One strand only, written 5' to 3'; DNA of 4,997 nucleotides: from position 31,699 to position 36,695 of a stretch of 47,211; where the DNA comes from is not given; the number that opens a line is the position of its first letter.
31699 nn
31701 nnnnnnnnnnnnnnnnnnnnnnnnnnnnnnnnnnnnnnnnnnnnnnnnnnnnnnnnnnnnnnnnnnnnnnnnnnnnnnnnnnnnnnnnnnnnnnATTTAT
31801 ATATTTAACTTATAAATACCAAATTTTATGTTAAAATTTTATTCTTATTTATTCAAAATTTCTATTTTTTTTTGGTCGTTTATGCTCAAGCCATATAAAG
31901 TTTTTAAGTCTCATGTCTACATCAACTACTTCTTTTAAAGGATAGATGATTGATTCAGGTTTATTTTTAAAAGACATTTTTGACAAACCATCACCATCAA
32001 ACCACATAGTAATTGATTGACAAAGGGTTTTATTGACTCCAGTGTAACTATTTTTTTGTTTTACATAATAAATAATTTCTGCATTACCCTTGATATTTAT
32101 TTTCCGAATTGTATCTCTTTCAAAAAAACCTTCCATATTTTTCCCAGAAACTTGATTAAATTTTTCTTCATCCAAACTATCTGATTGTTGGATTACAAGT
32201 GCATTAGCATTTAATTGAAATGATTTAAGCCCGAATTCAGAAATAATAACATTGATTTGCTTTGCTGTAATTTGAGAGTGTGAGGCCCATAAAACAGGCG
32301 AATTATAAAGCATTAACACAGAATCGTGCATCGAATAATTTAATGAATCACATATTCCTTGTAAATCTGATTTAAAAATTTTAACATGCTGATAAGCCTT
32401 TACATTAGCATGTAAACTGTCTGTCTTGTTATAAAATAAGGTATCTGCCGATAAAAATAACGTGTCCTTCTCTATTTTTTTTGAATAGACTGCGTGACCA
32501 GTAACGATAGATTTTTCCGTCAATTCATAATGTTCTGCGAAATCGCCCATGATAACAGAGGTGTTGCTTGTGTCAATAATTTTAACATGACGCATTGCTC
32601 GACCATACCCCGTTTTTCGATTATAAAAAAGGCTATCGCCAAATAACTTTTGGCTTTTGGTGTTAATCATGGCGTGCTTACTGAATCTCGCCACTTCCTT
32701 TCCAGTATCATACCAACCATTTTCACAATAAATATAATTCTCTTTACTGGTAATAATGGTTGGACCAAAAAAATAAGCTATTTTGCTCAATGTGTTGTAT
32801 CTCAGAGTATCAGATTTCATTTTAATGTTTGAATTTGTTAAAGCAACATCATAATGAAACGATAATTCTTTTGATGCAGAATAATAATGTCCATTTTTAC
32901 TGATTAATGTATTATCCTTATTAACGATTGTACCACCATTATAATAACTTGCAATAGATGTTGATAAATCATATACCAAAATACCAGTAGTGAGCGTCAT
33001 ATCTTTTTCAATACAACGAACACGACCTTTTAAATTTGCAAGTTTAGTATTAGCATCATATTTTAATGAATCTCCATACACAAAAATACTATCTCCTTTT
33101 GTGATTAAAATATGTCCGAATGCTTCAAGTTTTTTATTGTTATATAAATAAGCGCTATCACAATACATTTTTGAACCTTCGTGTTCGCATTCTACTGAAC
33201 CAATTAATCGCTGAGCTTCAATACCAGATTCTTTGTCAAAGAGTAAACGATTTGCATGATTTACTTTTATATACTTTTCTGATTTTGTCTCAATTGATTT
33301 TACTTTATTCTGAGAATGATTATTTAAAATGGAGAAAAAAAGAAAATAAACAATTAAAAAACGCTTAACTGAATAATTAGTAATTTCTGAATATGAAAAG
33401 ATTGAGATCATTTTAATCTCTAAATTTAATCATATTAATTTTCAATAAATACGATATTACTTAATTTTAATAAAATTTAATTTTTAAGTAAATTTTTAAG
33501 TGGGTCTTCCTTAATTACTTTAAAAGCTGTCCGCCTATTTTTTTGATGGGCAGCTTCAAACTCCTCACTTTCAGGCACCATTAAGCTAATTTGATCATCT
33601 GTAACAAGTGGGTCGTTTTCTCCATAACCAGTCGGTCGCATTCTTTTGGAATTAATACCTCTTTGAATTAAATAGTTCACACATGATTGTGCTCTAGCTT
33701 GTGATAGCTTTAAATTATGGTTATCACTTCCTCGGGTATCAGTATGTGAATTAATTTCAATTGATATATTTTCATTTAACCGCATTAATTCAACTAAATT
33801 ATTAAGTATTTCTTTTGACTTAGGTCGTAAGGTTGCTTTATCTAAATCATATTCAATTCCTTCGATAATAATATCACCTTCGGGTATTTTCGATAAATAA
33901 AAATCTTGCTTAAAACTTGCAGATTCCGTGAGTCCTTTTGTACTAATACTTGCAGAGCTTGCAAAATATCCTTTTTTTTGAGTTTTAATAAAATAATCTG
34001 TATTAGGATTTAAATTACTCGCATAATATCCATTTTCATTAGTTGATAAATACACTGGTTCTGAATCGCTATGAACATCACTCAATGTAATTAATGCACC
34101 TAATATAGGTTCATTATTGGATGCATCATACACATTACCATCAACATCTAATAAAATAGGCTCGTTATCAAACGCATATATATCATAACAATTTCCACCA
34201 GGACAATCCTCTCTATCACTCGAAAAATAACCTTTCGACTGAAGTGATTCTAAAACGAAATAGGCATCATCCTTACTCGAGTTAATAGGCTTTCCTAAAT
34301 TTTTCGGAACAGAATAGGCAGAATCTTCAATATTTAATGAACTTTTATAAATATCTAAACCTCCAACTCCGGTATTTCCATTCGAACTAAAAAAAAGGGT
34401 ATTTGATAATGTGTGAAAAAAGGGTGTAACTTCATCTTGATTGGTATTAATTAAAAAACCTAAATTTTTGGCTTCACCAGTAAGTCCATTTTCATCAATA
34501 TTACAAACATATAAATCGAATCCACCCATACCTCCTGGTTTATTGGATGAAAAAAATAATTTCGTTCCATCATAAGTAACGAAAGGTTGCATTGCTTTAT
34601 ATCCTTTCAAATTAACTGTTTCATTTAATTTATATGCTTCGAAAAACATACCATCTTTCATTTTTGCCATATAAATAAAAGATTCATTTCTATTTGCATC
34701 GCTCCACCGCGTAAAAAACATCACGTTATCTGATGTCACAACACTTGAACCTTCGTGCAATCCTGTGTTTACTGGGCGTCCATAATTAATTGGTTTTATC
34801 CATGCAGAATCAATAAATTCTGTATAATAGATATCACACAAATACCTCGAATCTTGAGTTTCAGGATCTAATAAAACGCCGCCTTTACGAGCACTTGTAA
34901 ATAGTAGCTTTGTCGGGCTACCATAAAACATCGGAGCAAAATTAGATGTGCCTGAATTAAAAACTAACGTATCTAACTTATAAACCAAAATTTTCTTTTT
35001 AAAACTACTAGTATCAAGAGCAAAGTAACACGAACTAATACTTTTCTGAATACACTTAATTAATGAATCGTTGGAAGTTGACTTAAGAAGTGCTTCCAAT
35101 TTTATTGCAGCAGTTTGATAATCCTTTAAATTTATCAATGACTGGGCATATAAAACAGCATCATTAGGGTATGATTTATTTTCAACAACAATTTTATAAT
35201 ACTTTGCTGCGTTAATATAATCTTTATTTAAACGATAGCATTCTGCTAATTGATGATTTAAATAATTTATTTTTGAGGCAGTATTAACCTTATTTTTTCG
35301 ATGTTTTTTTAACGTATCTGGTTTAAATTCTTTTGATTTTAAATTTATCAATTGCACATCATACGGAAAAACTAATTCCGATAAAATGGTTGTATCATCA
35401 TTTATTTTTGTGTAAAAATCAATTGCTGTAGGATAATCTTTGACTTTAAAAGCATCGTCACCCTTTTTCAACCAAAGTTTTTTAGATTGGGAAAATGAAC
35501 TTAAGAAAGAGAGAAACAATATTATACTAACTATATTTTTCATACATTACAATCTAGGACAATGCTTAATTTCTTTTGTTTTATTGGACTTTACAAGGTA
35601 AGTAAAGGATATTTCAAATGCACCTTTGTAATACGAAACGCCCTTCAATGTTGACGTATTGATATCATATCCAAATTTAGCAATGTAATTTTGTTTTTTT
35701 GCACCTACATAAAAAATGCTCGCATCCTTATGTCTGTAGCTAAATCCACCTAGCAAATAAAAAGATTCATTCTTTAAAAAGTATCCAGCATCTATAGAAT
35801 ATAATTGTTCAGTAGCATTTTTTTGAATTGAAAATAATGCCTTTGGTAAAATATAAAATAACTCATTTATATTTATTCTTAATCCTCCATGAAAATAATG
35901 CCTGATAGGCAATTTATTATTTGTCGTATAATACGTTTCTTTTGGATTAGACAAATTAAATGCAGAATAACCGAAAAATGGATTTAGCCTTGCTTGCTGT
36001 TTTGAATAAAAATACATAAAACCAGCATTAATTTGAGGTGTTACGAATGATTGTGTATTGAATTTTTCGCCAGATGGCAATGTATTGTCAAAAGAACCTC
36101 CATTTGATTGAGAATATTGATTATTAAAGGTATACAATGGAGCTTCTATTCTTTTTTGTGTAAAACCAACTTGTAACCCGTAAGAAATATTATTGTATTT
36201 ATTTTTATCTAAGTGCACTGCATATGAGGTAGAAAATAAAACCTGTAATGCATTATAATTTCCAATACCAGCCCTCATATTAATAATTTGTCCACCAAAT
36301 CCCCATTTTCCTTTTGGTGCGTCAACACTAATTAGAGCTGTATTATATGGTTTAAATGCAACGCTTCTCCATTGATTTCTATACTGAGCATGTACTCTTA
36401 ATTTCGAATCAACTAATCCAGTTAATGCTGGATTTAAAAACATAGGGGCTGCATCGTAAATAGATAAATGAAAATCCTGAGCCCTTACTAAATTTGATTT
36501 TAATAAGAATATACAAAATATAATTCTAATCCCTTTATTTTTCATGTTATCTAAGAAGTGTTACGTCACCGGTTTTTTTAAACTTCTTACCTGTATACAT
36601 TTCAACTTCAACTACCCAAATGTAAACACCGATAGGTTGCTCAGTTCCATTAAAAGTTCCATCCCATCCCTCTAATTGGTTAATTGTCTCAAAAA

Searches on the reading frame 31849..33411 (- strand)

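Call 7: search_protein_families(library=pfam, proteins=[window:31849-33411:-], max_evalue=0.001)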
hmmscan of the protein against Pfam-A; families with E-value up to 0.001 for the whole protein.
window:31849-33411:- (520 aa): 2 families
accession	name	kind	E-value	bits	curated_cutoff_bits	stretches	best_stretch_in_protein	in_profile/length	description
PF13100.11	OstA_2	-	8.6e-51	172.1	21.2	2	47-201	3-158/158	OstA-like protein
PF03968.19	LptD_N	-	7e-12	46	20.4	0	113-268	4-112/113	LptA/(LptD N-terminal domain) LPS transport protein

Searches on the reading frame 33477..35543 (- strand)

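Call 7: search_protein_families(library=pfam, proteins=[window:33477-35543:-], max_evalue=0.001)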
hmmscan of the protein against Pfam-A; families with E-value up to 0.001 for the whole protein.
window:33477-35543:- (688 aa): 7 families
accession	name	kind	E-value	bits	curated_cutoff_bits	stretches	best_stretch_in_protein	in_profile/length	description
PF00691.25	OmpA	-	3.4e-19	69.4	27.2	1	566-651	3-90/98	OmpA family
PF25575.1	TPR_BSK1_C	-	2e-06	28.1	42.2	1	25-59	46-80/118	Serine/threonine-protein kinase BSK1-like, TPR repeats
PF13620.12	CarboxypepD_reg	-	3.8e-06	27.6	32.3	1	467-531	2-64/82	Carboxypeptidase regulatory-like domain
PF07676.18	PD40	-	9.8e-06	25.8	20.9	0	318-346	12-38/38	WD40-like Beta Propeller Repeat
PF12895.13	ANAPC3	-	3.1e-05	24.6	27.2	1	97-149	27-79/82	Anaphase-promoting complex, cyclosome, subunit 3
PF07719.23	TPR_2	-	6.9e-05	23.1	27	0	97-117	5-25/34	Tetratricopeptide repeat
PF13715.12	CarbopepD_reg_2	-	8.4e-05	23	32.2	1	468-537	2-66/88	CarboxypepD_reg-like domain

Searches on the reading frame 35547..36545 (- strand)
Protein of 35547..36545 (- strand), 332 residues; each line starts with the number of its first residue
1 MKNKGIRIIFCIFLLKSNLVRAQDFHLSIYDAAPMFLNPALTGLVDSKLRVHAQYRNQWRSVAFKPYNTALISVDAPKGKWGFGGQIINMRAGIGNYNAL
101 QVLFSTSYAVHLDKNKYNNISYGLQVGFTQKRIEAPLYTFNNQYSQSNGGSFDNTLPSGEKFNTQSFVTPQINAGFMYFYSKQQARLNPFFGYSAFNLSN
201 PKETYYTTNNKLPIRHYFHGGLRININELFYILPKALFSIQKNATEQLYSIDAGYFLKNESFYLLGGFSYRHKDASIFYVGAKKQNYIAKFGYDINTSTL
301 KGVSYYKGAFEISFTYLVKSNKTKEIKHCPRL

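Call 7: search_protein_families(library=pfam, proteins=[window:35547-36545:-], max_evalue=0.001)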
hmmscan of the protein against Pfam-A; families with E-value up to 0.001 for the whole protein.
window:35547-36545:- (332 aa): 1 family
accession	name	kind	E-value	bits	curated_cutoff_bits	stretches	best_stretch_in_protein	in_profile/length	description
PF11751.14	PorP_SprF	-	5.6e-33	115.1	22.3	1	22-316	4-273/273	Type IX secretion system membrane protein PorP/SprF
